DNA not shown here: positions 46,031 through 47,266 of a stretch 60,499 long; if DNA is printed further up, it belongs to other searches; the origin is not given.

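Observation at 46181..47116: Uncharacterised nuclease-plus-Cys-rich-domain protein beside a Type IIG enzyme: candidate new defence gene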

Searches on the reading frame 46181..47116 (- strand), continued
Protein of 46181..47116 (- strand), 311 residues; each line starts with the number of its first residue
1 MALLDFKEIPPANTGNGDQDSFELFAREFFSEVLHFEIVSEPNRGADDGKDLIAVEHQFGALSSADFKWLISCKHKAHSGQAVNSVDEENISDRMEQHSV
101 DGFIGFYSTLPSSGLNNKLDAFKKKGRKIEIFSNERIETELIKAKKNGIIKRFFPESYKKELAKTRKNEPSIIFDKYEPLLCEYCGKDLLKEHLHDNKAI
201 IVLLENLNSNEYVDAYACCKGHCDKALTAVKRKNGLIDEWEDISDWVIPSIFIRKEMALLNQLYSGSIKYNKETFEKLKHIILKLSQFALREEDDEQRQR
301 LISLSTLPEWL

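Call 43: find_encoding_contigs(protein=P0003, flank=7000, max_places=3)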
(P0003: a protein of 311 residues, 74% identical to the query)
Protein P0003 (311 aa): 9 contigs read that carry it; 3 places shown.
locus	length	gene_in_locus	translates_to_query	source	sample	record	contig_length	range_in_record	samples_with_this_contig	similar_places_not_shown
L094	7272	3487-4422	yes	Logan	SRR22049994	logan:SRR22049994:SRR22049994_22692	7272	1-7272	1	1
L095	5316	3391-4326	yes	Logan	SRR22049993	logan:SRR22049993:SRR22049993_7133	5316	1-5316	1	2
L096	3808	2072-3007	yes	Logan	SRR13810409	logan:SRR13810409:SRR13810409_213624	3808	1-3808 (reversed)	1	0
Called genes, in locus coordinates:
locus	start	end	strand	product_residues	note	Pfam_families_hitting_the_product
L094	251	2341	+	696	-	PF02384:N6_Mtase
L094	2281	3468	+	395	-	PF01420:Methylase_S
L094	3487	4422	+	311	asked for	-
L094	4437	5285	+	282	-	PF01582:TIR, PF13676:TIR_2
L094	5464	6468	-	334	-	PF01266:DAO (weak), PF01494:FAD_binding_3, PF01946:Thi4 (weak), PF03486:HI0933_like (faint), PF05834:Lycopene_cycl (faint), PF07992:Pyr_redox_2 (faint), PF13450:NAD_binding_8 (weak), PF13738:Pyr_redox_3 (faint)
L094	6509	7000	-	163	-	PF12844:HTH_19, PF13443:HTH_26 (weak), PF13560:HTH_31 (faint), PF01381:HTH_3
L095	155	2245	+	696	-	PF02384:N6_Mtase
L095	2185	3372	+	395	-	PF01420:Methylase_S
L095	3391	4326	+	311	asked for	-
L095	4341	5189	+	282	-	PF01582:TIR, PF13676:TIR_2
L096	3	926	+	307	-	?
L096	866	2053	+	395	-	PF01420:Methylase_S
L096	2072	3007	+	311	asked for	-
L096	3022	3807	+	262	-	?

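Call 45: search_protein_families(library=padloc, proteins=[P0202, P0209, P0204, P0233, P0242, P0198, P0219, P0241, L081:8999-12508:+, L085:4802-6799:+], max_evalue=0.001)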
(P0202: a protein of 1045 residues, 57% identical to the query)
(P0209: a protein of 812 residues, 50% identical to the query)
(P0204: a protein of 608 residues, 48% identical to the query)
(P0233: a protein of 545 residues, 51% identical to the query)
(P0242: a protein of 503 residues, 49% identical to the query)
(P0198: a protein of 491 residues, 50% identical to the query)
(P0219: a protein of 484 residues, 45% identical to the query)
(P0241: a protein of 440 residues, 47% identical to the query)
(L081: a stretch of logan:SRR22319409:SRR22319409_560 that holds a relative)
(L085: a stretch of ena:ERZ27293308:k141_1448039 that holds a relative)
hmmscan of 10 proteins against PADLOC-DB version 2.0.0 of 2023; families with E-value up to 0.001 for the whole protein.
P0202 (1045 aa): 0 families

P0209 (812 aa): 0 families

P0204 (608 aa): 0 families

P0233 (545 aa): 0 families

P0242 (503 aa): 0 families

P0198 (491 aa): 0 families

P0219 (484 aa): 0 families

P0241 (440 aa): 0 families

L081:8999-12508:+ (1169 aa): 0 families

L085:4802-6799:+ (665 aa): 2 families
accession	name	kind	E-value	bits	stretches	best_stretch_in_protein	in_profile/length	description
PDLC03434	REase_II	-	9.5e-209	693.6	1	4-653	8-697/713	Type II restriction enzyme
PDLC03392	REase_II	-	1.1e-05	22.4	1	87-153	79-143/488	Type II nicking endonuclease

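Call 47: search_protein_families(library=pfam, proteins=[L001:6170-9511:+, L011:7859-9958:+, L021:4151-7543:+, L030:4940-9751:+, L031:7839-9998:+, L059:6400-9915:+, L064:7172-9835:+, L074:5888-9280:+, L016:1385-4411:+], max_evalue=0.0001)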
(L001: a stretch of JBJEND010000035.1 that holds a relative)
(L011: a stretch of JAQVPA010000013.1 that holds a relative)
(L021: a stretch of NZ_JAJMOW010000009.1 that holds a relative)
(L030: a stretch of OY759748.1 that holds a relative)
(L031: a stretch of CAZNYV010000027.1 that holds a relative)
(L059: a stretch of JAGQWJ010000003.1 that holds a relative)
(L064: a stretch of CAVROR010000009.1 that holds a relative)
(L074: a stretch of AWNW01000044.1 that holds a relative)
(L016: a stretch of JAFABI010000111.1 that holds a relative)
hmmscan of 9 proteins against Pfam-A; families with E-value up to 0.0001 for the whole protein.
L001:6170-9511:+ (1114 aa): 7 families
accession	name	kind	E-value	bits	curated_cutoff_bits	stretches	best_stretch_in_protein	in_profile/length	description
PF04851.21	ResIII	-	1.1e-37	130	22.5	1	345-503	2-163/164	Type III restriction enzyme, res subunit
PF08463.15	EcoEI_R_C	-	5.5e-21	75.8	24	1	964-1110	2-160/163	EcoEI R protein C-terminal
PF18766.7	SWI2_SNF2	-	2.6e-18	66.9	26.7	1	350-541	1-190/221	SWI2/SNF2 ATPase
PF13643.11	DUF4145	-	4.5e-15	55.9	23.1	1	36-126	3-86/88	Domain of unknown function (DUF4145)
PF00270.35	DEAD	-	1.5e-10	41.5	26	1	350-507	3-165/167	DEAD/DEAH box helicase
PF04313.20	HSDR_N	-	4.7e-08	33.6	25.1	1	232-311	118-196/198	Type I restriction enzyme R protein N terminus (HSDR_N)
PF00271.37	Helicase_C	-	1.3e-06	29.1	23.5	1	614-717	13-108/110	Helicase conserved C-terminal domain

L011:7859-9958:+ (700 aa): 2 families
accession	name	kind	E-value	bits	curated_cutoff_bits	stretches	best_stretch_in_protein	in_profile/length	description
PF01935.23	DUF87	-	9.8e-13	49.1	23.2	1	420-474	2-58/220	Helicase HerA, central domain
PF20720.3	nSTAND3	-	2.5e-05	24.5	27.2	0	441-490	18-63/155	Novel STAND NTPase 3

L021:4151-7543:+ (1131 aa): 0 families

L030:4940-9751:+ (1604 aa): 12 families
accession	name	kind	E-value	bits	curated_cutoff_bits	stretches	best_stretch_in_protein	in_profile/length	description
PF00580.27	UvrD-helicase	-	9.6e-32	111.2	23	2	1052-1142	2-92/271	UvrD/REP helicase N-terminal domain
PF00270.35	DEAD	-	1.2e-29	103.6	26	1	268-439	3-164/167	DEAD/DEAH box helicase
PF13245.12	AAA_19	-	5.6e-24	85.3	25.1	1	1059-1217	5-134/134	AAA domain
PF13361.12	UvrD_C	-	6.2e-24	85.5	25.6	2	1374-1476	228-347/350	UvrD-like helicase C-terminal domain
PF00271.37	Helicase_C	-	6.4e-22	78.3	23.5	1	480-585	2-108/110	Helicase conserved C-terminal domain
PF01443.25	Viral_helicase1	-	3.5e-13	50.3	21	1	1413-1474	161-226/228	Viral superfamily 1 RNA helicase core domain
PF13538.12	UvrD_C_2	-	2.3e-12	47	27.4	1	1427-1474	2-51/52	UvrD-like helicase C-terminal domain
PF13604.12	AAA_30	-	2.3e-09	37.7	27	1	1051-1225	2-141/191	AAA domain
PF04851.21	ResIII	-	1.6e-08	35.1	22.5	1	269-397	8-139/164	Type III restriction enzyme, res subunit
PF13401.12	AAA_22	-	3.7e-07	31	27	0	1063-1207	4-122/130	AAA domain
PF09848.15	SLFN-g3_helicase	-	6.4e-06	26.1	24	1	1066-1260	3-179/354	Schlafen group 3, DNA/RNA helicase domain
PF02562.22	PhoH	-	1.2e-05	25.4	27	1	1053-1215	7-161/205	PhoH-like protein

L031:7839-9998:+ (720 aa): 1 family
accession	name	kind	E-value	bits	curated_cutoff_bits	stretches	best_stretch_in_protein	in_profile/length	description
PF02463.25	SMC_N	-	2.7e-08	33.9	40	1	24-491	22-205/220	RecF/RecN/SMC N terminal domain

L059:6400-9915:+ (1172 aa): 3 families
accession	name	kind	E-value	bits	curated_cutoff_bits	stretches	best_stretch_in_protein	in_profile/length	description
PF02867.20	Ribonuc_red_lgC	-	3.2e-131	439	23.9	2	182-730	2-460/523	Ribonucleotide reductase, barrel domain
PF08471.15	Ribonuc_red_2_N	-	1.8e-40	137.8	27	1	31-131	1-103/103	Class II vitamin B12-dependent ribonucleotide reductase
PF12637.14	TSCPD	-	3e-10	40.7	22.8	1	950-1049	4-84/88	TSCPD domain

L064:7172-9835:+ (888 aa): 4 families
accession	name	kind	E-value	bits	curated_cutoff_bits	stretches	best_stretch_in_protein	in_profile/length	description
PF07733.18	DNA_pol3_alpha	-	3.5e-96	322.3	23.9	1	20-274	21-260/260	Bacterial DNA polymerase III alpha NTPase domain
PF17657.6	DNA_pol3_finger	-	2.9e-63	212.6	22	1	277-467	1-166/166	Bacterial DNA polymerase III alpha subunit finger domain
PF14579.12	HHH_6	-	1.7e-28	99.1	25.6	1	540-629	1-90/90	Helix-hairpin-helix motif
PF01336.31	tRNA_anti-codon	-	5.7e-08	33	27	1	737-805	2-69/75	OB-fold nucleic acid binding domain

L074:5888-9280:+ (1131 aa): 0 families

L016:1385-4411:+ (1009 aa): 1 family
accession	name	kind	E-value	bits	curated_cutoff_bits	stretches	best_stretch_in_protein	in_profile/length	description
PF13289.12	SIR2_2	-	6.3e-23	81.9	24.5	1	107-257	2-138/141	SIR2-like domain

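Call 48: find_encoding_contigs(protein=P0102, flank=7000, max_places=3)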
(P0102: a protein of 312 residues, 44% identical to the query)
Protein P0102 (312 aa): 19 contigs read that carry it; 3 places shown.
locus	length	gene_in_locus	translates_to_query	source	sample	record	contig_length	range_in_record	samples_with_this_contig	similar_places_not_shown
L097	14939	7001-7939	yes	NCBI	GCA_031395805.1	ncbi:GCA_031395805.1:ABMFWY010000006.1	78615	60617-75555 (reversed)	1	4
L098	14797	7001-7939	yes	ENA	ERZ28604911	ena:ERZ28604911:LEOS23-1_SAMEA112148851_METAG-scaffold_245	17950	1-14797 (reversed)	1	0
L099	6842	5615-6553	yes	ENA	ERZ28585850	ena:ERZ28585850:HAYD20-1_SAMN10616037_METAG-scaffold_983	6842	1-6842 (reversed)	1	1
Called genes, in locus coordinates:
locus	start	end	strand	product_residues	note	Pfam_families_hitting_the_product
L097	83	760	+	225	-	PF03167:UDG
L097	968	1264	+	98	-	-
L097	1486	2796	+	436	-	PF07613:DUF1576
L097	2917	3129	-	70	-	-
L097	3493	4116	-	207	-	PF03932:CutC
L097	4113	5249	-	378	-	PF00924:MS_channel_2nd, PF21082:MS_channel_3rd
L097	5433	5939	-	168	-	PF02559:CarD_TRCF_RID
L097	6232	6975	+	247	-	PF02146:SIR2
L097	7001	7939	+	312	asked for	-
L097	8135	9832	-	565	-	PF13289:SIR2_2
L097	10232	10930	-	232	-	-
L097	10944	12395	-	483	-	PF01966:HD (weak), PF13286:HD_assoc (faint)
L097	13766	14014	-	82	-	PF07875:Coat_F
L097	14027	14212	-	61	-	-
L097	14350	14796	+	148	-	-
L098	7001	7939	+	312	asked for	-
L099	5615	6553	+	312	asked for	-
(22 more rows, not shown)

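Call 49: find_encoding_contigs(protein=P0109, flank=7000, max_places=3)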
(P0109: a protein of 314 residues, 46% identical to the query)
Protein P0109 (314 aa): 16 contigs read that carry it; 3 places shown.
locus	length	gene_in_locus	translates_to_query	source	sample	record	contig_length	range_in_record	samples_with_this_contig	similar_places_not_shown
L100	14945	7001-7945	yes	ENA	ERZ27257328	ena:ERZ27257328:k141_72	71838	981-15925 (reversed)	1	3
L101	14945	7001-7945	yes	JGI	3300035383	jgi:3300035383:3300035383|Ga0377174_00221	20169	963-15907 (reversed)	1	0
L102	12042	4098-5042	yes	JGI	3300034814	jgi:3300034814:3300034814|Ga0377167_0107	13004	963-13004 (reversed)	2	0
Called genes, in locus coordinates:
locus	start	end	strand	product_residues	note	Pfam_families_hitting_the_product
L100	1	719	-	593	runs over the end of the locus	PF00664:ABC_membrane, PF02463:SMC_N (faint), PF00005:ABC_tran, PF13304:AAA_21 (faint)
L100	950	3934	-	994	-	PF00353:HemolysinCabind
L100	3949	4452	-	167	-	-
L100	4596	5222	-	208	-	-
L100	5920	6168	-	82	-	PF02852:Pyr_redox_dim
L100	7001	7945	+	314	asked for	PF04471:Mrr_cat (weak)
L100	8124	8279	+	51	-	-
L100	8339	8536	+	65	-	PF10049:DUF2283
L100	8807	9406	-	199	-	PF18306:LDcluster4, PF03641:Lysine_decarbox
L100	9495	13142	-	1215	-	PF05378:Hydant_A_N, PF01968:Hydantoinase_A, PF19278:Hydant_A_C, PF02538:Hydantoinase_B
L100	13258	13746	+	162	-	PF02082:Rrf2, PF03444:WHD_HrcA (weak)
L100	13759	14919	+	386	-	PF00266:Aminotran_5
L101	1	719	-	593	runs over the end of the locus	PF00664:ABC_membrane, PF02463:SMC_N (faint), PF00005:ABC_tran, PF13304:AAA_21 (faint)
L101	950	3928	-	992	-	PF00353:HemolysinCabind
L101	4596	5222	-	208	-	-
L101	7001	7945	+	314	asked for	PF04471:Mrr_cat (weak)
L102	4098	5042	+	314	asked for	PF04471:Mrr_cat (weak)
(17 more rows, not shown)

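Call 54: search_dna_similar(query=window:46181-47116:-, collection=plasmids, mode=protein, max_rows=25)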
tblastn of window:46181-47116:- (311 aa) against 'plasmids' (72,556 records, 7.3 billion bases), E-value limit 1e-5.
Records with a match: 9; places in all: 9; records where one place covers at least 80% of the query: 5.
Best place of each record, by identity: <60% 9.
By first word of the organism name: Clostridium 5; Acinetobacter 2; Sinorhizobium 1; Rhizobium 1.
By predicted mobility (MOB-suite, as given by PLSDB): non-mobilizable 6; mobilizable 2; conjugative 1.
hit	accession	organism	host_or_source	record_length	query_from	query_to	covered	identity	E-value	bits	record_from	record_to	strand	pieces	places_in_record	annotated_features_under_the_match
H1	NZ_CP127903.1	Acinetobacter sp. SAAs470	cell culture,lake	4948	1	302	97%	37.1%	5e-50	184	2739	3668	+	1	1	hypothetical protein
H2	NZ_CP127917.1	Acinetobacter sp. SAAs474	cell culture,lake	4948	1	302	97%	37.1%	5e-50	184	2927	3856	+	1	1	hypothetical protein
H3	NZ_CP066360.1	Sinorhizobium meliloti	Medicago lupulina L.,nodules of ...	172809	3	299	95%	34.0%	4e-48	179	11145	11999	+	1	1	restriction endonuclease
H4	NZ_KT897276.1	Clostridium botulinum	-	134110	16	277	84%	30.0%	8e-15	82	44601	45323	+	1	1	restriction endonuclease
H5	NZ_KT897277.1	Clostridium botulinum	-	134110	16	277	84%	30.0%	8e-15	82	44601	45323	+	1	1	restriction endonuclease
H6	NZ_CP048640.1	Rhizobium oryzihabitans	cell,root,the root of rice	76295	1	166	53%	43.7%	8e-34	138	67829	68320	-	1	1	restriction endonuclease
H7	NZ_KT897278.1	Clostridium botulinum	-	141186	16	123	35%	41.7%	9e-13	76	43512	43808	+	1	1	restriction endonuclease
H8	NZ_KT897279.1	Clostridium botulinum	-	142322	16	123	35%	41.7%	9e-13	76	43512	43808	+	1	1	restriction endonuclease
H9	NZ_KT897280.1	Clostridium botulinum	-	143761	16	123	35%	41.7%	9e-13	76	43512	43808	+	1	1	restriction endonuclease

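Call 55: search_dna_similar(query=window:46181-47116:-, collection=phages, mode=protein, max_rows=15)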
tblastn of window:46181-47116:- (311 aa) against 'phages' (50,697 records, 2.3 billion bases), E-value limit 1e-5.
Records with a match: 1; places in all: 1; records where one place covers at least 80% of the query: 1.
Best place of each record, by identity: <60% 1.
By first word of the organism name: Enterobacteria 1.
By host as written in the record: Escherichia coli 1.
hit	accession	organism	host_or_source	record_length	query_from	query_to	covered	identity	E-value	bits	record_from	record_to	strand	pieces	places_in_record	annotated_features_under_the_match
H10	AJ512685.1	Enterobacteria phage P2-EC67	Escherichia coli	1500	3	311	99%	40.2%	2e-67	223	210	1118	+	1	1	hypothetical protein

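Call 56: get_annotated_region(hit=H10, flank=2000)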
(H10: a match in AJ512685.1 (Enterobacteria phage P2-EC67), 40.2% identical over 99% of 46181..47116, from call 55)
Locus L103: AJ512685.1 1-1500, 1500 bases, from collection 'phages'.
description: Bacteriophage P2-EC67 proviral Z-region, ORF1.
organism: Enterobacteria phage P2-EC67 (NCBI taxid 211911)
taxonomy: Viruses; Duplodnaviria; Heunggongvirae; Uroviricota; Caudoviricetes; Peduoviridae; Peduovirus; Peduovirus P2
host: Escherichia coli; source: -; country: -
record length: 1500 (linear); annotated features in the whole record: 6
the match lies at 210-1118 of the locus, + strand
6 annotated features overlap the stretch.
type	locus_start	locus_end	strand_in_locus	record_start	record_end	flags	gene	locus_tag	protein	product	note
repeat_region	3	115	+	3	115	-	-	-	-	-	left inverted repeat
regulatory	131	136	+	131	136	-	-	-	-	minus_35_signal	-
regulatory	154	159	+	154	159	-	-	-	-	minus_10_signal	-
regulatory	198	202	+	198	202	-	-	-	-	ribosome_binding_site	-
CDS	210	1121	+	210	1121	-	-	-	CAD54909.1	hypothetical protein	ORF1; putitive lysogenic conversion protein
repeat_region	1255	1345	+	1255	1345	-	-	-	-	-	right inverted repeat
